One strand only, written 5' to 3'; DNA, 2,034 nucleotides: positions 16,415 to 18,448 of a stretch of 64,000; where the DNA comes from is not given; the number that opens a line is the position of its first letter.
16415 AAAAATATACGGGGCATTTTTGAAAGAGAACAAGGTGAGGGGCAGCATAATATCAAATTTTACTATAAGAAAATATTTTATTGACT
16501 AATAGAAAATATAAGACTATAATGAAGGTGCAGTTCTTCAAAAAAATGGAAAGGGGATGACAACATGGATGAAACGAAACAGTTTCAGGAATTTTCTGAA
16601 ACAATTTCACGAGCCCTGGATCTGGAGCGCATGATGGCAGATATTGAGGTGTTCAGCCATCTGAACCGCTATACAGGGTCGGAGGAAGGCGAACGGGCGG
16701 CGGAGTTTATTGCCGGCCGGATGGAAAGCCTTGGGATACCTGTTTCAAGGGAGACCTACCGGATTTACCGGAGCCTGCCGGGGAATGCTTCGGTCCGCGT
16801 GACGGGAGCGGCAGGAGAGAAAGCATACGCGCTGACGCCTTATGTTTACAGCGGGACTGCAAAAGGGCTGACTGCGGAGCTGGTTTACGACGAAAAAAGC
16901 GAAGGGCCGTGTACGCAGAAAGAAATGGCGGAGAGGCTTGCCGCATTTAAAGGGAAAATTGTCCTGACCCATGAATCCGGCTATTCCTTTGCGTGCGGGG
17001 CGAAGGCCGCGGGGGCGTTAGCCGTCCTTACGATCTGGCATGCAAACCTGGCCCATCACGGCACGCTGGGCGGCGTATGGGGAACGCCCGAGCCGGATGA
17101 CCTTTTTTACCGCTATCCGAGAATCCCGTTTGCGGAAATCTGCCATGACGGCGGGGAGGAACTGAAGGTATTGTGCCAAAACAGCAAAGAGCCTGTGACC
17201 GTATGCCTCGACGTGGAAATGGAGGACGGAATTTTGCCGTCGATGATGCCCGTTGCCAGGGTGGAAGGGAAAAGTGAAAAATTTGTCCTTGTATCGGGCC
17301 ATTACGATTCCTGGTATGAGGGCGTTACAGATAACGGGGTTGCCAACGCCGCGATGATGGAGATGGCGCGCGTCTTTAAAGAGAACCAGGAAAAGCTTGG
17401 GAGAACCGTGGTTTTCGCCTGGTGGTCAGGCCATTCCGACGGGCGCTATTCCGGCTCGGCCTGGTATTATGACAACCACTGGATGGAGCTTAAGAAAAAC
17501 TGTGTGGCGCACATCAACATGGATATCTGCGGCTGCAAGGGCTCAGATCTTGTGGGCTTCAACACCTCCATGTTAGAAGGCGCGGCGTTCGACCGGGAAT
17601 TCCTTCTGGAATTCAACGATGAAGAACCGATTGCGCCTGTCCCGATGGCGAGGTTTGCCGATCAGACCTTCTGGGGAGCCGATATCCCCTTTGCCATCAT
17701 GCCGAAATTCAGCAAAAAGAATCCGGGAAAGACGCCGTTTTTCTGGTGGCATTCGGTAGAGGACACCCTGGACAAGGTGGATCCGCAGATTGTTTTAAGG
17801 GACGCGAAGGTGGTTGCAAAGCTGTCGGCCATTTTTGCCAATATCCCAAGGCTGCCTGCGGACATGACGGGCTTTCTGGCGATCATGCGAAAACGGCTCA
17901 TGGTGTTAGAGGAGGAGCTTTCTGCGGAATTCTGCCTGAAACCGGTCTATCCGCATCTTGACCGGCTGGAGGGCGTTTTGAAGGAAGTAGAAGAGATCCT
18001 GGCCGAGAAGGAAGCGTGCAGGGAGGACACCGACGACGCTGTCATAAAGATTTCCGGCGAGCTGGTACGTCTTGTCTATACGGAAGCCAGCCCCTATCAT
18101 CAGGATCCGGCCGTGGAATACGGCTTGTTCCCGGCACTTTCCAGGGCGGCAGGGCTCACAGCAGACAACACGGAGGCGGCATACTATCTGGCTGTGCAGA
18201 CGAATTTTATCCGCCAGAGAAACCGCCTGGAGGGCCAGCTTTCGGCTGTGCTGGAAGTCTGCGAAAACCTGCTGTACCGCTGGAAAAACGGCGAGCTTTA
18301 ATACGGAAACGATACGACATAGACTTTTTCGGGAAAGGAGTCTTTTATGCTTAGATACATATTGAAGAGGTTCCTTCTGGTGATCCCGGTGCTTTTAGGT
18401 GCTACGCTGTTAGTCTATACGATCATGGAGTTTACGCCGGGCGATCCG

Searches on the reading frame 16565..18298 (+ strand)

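Call 31: search_protein_families(library=pfam, proteins=[window:16565-18298:+], max_evalue=0.00001)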
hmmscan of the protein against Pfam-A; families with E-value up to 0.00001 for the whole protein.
window:16565-18298:+ (578 aa): 1 family
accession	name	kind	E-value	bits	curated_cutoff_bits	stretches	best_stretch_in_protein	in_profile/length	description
PF04389.22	Peptidase_M28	-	9.3e-20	71.6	21.3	1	230-418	3-190/193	Peptidase family M28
